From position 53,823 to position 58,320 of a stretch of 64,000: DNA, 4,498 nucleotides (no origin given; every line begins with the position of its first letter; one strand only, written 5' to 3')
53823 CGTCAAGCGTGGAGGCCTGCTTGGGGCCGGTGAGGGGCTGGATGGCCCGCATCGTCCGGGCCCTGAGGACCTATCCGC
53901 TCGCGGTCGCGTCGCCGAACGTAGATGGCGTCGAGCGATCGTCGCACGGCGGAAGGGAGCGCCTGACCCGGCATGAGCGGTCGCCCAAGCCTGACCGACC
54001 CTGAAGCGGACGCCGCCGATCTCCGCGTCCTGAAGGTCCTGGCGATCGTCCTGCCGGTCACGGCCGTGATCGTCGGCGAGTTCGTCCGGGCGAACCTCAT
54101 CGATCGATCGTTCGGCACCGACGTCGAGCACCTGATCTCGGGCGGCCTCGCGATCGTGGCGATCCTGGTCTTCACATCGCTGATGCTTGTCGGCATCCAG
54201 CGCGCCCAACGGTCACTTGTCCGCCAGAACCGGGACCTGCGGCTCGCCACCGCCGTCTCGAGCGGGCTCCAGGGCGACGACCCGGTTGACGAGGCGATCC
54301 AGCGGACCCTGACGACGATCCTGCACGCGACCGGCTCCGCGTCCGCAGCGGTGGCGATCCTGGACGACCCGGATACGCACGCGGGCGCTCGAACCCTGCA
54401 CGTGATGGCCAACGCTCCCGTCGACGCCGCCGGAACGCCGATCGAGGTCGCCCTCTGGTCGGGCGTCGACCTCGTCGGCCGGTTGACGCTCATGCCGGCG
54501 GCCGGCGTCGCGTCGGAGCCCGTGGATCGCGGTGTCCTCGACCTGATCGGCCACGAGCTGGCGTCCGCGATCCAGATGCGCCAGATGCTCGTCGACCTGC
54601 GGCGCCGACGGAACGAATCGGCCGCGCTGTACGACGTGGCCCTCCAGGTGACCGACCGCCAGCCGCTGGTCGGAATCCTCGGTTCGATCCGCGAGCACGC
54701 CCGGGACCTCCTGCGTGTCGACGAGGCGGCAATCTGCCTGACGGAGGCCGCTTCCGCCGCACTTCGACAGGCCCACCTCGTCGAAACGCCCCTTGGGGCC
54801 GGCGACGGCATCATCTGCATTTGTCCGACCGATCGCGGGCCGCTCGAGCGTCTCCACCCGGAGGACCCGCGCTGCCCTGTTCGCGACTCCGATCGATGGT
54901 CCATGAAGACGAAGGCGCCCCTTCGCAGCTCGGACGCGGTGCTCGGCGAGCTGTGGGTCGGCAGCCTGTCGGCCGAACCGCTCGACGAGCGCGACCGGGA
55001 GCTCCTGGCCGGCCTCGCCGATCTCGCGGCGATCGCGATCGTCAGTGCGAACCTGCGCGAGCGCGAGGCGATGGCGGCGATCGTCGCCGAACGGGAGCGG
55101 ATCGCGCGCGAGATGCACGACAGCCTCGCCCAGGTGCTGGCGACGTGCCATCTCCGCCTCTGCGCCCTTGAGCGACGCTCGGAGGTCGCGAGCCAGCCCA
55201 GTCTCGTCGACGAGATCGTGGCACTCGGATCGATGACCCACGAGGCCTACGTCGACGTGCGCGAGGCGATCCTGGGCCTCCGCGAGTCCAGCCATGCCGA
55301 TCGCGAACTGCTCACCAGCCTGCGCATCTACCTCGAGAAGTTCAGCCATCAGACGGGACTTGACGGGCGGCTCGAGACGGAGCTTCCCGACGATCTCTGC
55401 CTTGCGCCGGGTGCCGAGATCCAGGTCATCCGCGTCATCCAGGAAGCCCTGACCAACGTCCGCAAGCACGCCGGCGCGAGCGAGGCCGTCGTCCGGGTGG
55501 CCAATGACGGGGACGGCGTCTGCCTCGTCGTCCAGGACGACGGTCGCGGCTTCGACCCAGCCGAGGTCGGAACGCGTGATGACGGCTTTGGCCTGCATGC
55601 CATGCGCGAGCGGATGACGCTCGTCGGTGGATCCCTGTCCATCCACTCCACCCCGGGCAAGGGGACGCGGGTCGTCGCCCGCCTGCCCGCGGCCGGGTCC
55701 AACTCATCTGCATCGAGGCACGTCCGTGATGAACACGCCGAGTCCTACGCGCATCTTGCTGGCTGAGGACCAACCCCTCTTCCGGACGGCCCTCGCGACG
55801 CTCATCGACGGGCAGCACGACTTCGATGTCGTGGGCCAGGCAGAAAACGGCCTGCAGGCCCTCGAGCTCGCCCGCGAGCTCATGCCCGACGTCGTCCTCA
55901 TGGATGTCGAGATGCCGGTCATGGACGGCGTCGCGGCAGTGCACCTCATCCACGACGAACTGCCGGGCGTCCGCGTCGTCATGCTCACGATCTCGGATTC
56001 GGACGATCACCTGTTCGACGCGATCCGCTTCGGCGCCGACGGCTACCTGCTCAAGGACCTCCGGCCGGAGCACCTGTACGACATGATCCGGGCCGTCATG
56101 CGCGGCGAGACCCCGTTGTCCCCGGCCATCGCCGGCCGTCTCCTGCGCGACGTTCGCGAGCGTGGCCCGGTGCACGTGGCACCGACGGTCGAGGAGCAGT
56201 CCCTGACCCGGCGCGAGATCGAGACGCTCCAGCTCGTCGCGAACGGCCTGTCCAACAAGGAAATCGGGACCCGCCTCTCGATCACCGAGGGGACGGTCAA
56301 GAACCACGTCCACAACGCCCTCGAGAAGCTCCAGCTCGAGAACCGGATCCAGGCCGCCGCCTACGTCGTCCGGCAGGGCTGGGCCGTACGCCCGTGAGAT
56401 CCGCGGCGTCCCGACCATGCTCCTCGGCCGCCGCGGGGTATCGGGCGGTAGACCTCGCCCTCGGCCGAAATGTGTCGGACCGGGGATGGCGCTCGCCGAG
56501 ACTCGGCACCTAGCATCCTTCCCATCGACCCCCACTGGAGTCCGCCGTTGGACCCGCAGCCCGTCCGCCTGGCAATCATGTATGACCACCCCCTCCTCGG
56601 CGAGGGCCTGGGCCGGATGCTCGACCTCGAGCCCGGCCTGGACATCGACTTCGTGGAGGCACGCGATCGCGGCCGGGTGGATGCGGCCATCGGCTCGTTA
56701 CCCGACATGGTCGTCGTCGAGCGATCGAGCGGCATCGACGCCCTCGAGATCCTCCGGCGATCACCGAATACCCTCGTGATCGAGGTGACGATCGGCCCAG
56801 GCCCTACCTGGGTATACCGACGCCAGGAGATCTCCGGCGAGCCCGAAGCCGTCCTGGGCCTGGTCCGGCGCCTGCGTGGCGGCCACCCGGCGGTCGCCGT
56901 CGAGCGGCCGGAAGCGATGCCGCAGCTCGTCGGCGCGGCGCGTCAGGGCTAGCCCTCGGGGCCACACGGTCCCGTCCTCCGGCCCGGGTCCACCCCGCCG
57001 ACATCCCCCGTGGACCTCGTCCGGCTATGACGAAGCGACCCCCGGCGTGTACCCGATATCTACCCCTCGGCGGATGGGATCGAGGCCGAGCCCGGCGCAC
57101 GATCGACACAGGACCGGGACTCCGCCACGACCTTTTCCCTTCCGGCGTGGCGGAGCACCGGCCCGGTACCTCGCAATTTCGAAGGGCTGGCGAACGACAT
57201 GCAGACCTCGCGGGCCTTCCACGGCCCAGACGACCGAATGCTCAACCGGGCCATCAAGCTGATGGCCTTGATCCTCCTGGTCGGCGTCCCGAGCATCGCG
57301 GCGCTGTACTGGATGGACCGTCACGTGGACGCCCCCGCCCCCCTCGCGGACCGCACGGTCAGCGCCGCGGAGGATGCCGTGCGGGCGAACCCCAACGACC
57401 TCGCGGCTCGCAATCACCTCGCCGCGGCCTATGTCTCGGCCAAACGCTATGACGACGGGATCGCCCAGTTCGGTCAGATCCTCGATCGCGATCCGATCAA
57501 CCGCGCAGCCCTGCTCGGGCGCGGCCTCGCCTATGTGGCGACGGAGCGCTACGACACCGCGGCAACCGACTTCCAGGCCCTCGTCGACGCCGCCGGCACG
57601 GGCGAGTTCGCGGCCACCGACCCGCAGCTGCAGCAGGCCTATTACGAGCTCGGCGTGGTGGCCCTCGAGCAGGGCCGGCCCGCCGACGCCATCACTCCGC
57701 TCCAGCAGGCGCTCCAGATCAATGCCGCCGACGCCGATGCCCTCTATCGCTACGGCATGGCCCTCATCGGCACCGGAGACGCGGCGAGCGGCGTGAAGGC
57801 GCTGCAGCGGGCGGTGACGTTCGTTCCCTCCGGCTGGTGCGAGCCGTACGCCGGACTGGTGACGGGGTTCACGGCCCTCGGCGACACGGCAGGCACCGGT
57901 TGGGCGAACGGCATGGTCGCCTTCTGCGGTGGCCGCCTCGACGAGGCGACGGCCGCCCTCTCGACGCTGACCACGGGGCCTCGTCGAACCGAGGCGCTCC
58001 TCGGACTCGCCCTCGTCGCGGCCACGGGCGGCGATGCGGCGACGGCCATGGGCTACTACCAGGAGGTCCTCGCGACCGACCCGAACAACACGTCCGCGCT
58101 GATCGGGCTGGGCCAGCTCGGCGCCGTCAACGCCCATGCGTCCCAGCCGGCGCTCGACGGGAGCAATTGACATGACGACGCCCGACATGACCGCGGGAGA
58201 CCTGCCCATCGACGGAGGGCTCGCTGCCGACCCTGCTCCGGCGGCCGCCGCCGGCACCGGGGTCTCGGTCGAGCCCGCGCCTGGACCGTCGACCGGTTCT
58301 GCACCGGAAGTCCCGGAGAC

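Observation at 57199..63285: TPR + NHL propeller + two paired-CXXCH multihaem cytochromes (one with a PKD domain): candidate cell-envelope redox module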

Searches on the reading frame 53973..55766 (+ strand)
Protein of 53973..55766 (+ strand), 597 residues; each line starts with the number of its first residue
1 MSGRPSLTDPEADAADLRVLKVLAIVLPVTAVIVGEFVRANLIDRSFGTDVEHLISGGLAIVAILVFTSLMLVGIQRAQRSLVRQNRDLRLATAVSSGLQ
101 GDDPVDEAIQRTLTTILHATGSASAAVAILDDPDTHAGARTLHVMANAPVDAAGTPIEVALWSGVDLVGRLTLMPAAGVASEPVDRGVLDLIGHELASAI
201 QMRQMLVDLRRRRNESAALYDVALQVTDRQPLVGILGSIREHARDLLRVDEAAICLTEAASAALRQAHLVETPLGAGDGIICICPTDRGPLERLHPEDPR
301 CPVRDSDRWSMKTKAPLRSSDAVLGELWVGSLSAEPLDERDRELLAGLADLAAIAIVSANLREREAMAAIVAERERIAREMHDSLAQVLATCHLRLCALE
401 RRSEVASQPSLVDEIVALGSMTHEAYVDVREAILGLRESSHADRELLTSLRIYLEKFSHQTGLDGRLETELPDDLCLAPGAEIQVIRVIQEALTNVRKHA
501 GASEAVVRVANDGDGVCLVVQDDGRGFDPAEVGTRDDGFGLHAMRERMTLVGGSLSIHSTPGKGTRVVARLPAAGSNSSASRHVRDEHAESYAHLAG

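Call 6: search_protein_families(library=pfam, proteins=[window:53973-55766:+], max_evalue=0.1)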
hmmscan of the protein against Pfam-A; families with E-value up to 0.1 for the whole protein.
window:53973-55766:+ (597 aa): 6 families
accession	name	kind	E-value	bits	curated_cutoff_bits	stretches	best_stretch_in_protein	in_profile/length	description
PF02518.31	HATPase_c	-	1.4e-16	61.3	26.4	1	481-573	2-109/111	Histidine kinase-, DNA gyrase B-, and HSP90-like ATPase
PF07730.19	HisKA_3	-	3.7e-12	47.1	24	1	373-439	1-66/68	Histidine kinase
PF13581.12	HATPase_c_2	-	1.8e-07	31.6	27.4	1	487-568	34-124/127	Histidine kinase-like ATPase domain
PF01590.32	GAF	-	2.1e-07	32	22.4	1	235-356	5-133/133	GAF domain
PF13185.12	GAF_2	-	4.4e-06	27.4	28.6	1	315-356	94-135/136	GAF domain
PF13492.12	GAF_3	-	0.00023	22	27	1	315-356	86-127/129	GAF domain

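Call 79: search_solved_structures(query=window:53973-55766:+, max_evalue=0.01)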
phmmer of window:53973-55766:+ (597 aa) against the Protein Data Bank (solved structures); distinct sequences matched with E-value up to 0.01: 11.
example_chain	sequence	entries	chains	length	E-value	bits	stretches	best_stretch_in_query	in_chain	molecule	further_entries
4gt8_A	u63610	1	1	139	3.7e-12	49.1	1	474-573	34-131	Sensor protein vraS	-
3gig_A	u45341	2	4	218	5.2e-10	42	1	362-572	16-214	Sensor histidine kinase desK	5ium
7ssj_A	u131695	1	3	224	5.5e-10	42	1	362-572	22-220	Sensor histidine kinase DesK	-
3ehf_A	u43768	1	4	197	3.2e-09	39.4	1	371-572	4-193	Sensor kinase (YocF protein)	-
3gie_A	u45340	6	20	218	6.8e-09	38.4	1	362-572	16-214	Sensor histidine kinase desK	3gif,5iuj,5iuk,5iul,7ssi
3ehh_A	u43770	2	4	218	4.6e-08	35.6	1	362-572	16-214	Sensor kinase (YocF protein)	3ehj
3zxo_A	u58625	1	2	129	7.9e-08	34.8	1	484-567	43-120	REDOX SENSOR HISTIDINE KINASE RESPONSE REGULATOR DEVS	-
8sbm_A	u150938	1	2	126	1.2e-07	34.3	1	484-567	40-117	GAF domain-containing protein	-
3ehg_A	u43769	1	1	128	2.6e-05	26.5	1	487-572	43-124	Sensor kinase (YocF protein)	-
1ys3_A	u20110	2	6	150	0.0014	20.8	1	471-573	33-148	Sensor-type histidine kinase prrB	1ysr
3zxq_A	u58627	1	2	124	0.0063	18.6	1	487-567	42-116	HYPOXIA SENSOR HISTIDINE KINASE RESPONSE REGULATOR DOST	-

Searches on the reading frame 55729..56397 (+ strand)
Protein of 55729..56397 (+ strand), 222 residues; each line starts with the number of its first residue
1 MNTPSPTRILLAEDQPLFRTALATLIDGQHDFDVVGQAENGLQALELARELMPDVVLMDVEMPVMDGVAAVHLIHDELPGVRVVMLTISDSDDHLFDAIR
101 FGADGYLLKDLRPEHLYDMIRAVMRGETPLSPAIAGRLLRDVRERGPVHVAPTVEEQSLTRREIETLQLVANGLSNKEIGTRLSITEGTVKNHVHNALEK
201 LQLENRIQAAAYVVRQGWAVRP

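Call 6: search_protein_families(library=pfam, proteins=[window:55729-56397:+], max_evalue=0.1)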
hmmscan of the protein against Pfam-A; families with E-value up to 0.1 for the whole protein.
window:55729-56397:+ (222 aa): 10 families
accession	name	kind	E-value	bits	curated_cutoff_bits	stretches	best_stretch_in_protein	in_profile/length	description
PF00072.30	Response_reg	-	1.5e-26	93.2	30.2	1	9-121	1-111/111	Response regulator receiver domain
PF00196.25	GerE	-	1.1e-18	67.1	23.5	1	157-212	1-56/57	Bacterial regulatory proteins, luxR family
PF08281.18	Sigma70_r4_2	-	1.3e-07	31.5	25.7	1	161-201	13-54/54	Sigma-70, region 4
PF04545.22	Sigma70_r4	-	1.2e-06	28.4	24.1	1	158-202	4-49/50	Sigma-70, region 4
PF14493.12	HTH_40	-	0.00032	21.4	27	1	165-202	4-41/89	Helix-turn-helix domain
PF13384.12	HTH_23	-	0.00051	20.2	24.6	1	161-196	5-40/50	Homeodomain-like domain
PF13936.12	HTH_38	-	0.013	15.6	27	1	161-195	10-42/44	Helix-turn-helix domain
PF13412.12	HTH_24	-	0.053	13.6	21.9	0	172-194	16-38/48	Winged helix-turn-helix DNA-binding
PF07638.17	Sigma70_ECF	-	0.059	13.7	21.1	0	161-204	141-182/185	ECF sigma factor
PF19610.4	DUF6115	-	0.088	13.6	27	0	157-191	95-128/134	Family of unknown function (DUF6115)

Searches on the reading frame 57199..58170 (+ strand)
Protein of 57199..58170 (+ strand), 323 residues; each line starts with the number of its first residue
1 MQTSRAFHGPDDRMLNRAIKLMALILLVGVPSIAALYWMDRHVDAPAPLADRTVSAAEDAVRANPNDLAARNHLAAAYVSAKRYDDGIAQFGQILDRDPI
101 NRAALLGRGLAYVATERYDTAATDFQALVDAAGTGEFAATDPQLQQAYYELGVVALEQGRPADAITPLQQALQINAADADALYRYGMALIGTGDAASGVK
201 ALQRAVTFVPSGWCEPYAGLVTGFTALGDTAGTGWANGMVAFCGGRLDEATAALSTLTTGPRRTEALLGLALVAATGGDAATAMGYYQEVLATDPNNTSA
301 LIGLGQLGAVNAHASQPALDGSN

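Call 6: search_protein_families(library=pfam, proteins=[window:57199-58170:+], max_evalue=0.1)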
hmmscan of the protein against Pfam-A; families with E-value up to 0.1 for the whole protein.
window:57199-58170:+ (323 aa): 20 families
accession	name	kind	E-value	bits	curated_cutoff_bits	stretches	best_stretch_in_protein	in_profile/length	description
PF13432.12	TPR_16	-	7.9e-23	81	32.7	4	77-133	6-62/65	Tetratricopeptide repeat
PF14559.12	TPR_19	-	4.3e-19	69.1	25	4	155-206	1-52/68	Tetratricopeptide repeat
PF07719.23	TPR_2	-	3.6e-17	61.4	27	1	146-175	2-31/34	Tetratricopeptide repeat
PF13174.12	TPR_6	-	3.5e-16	59.1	26.3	2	265-296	1-32/33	Tetratricopeptide repeat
PF13428.12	TPR_14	-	2.2e-15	56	23.5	2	265-307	2-44/44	Tetratricopeptide repeat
PF00515.34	TPR_1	-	1.3e-14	53.7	27.8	1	146-175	2-31/34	Tetratricopeptide repeat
PF13431.12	TPR_17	-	9.5e-14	50.9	24.4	1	139-165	7-33/34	Tetratricopeptide repeat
PF13181.12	TPR_8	-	6.7e-13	48.1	25.7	0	146-177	2-33/34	Tetratricopeptide repeat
PF13424.12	TPR_12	-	3.1e-11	43.7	30.1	1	103-174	3-74/77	Tetratricopeptide repeat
PF14561.12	TPR_20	-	5.4e-09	36.7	25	1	52-98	6-52/90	Tetratricopeptide repeat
PF23914.1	TPR_CcmH_CycH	-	5.8e-09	36.4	42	1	140-201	45-106/158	Cytochrome c-type biogenesis protein H TPR domain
PF13414.12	TPR_11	-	1.2e-08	34.9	26.8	1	157-189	6-38/42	TPR repeat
PF12895.13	ANAPC3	-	1.5e-07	32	27.2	1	137-204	14-81/82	Anaphase-promoting complex, cyclosome, subunit 3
PF24575.1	TPR_Slam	-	4.1e-06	27.6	35.2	1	269-311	52-94/104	Surface lipoprotein assembly modifier, N-terminal TPR repeats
PF13371.12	TPR_9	-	4.6e-05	23.8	35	0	76-136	3-63/73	Tetratricopeptide repeat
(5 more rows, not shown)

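Call 7: search_protein_families(library=ncbifam, proteins=[window:57199-58170:+], max_evalue=0.1)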
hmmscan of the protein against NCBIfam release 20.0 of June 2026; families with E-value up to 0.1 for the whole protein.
window:57199-58170:+ (323 aa): 26 families (the best 25 are shown)
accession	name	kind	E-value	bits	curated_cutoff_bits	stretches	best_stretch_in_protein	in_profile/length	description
NF040959.1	MamA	equivalog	1.1e-21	77.3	200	2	137-209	29-101/204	magnetosome protein MamA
TIGR02917.1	PEP_TPR_lipo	equivalog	4.5e-19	67.9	312.2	2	58-177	319-429/899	XrtA/PEP-CTERM system TPR-repeat protein PrsT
NF008520.0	PRK11447.1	equivalog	1.1e-11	43.3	858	1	141-306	267-427/1157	cellulose synthase complex outer membrane protein BcsC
TIGR02795.1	tol_pal_ybgF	equivalog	1.6e-11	44.9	90.1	2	253-300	65-112/119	tol-pal system protein YbgF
TIGR02552.1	LcrH_SycD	equivalog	3.5e-10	39.7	104.8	1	117-207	33-114/136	SycD/LcrH family type III secretion system chaperone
NF033758.1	gliding_GltE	equivalog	6.8e-10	38.5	225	2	232-300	87-156/411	adventurous gliding motility TPR repeat lipoprotein GltE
TIGR03939.1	PGA_TPR_OMP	equivalog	1.3e-09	36.8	366.65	1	70-196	88-205/800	poly-beta-1,6 N-acetyl-D-glucosamine export porin PgaA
TIGR02521.1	type_IV_pilW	equivalog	2.1e-09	37.3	154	1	140-206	60-126/234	type IV pilus biogenesis/stability protein PilW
NF052415.1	T3SS_chap_SctY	equivalog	8.6e-08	32.7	70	2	62-129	34-104/106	type III secretion apparatus assembly chaperone SctY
NF033762.1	social_mot_Tgl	equivalog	9.4e-08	31.7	225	1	142-230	97-186/252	social motility TPR repeat lipoprotein Tgl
NF033920.0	C39_PA2778_fam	equivalog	4e-06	26.4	150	1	142-208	187-253/255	PA2778 family cysteine peptidase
NF002725.1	PRK02603.1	equivalog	5.7e-06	26.5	143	1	251-305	59-113/173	photosystem I assembly protein Ycf3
NF008391.2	PRK11189.1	equivalog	5.8e-06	26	250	1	59-130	90-161/297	lipoprotein NlpI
NF047371.1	FlcA_CTERM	equivalog_domain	0.0001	21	300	0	257-292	500-535/646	periplasmic flagellar collar protein FlcA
NF008757.0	PRK11788.1-5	equivalog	0.00043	19.5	363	1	69-207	108-242/388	lipopolysaccharide assembly protein LapB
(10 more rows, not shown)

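Call 80: search_solved_structures(query=window:57199-58170:+, max_evalue=0.01)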
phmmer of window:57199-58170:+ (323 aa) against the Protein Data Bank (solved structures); distinct sequences matched with E-value up to 0.01: 53.
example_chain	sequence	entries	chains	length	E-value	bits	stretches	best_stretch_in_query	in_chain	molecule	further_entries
9qhb_A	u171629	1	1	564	2.9e-34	122.2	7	73-206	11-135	Engineered tetratricopeptide repeat protein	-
8bu0_A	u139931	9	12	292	5.5e-18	68.8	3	73-210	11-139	Consensus tetratricopeptide repeat protein | Crystal structure of an 8-repeat consensus TPR superhelix with Zinc. | Monomer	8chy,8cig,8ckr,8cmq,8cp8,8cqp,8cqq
9qhc_A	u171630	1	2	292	5.6e-18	68.7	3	140-210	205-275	Engineered tetratricopeptide repeat protein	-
7obi_A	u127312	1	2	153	3.9e-15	59.4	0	264-306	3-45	CTPR-rv4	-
1w3b_A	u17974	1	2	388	2.3e-09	40.4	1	140-306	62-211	UDP-N-ACETYLGLUCOSAMINE--PEPTIDE N-ACETYLGLUCOSAMINYLTRANSFERASE 110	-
6eou_A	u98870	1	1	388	2.8e-09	40.2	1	140-306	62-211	UDP-N-acetylglucosamine--peptide N-acetylglucosaminyltransferase 110 kDa subunit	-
8ch0_A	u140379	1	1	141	3.2e-09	40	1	74-210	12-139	Consensus tetratricopeptide repeat protein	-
2fo7_A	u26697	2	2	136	3.7e-09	39.8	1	73-210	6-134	SYNTHETIC CONSENSUS TPR PROTEIN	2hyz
7yea_A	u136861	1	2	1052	7.9e-09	38.7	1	140-306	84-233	UDP-N-acetylglucosamine--peptide N-acetylglucosaminyltransferase 110 kDa subunit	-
9b8a_A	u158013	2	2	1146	9.1e-09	38.5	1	65-307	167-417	Cellulose synthase operon protein C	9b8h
7yeh_B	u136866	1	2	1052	9.4e-09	38.5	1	140-306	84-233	UDP-N-acetylglucosamine--peptide N-acetylglucosaminyltransferase 110 kDa subunit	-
7ntf_A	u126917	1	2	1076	1e-08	38.3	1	140-306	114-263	Isoform 1 of UDP-N-acetylglucosamine--peptide N-acetylglucosaminyltransferase 110 kDa subu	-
1na0_A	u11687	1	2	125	3.1e-08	36.7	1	141-210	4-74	designed protein CTPR3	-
3vtx_A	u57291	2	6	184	7.3e-08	35.5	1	136-222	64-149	MamA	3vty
2q7f_A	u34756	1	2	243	5.9e-07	32.6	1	54-193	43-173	YrrB protein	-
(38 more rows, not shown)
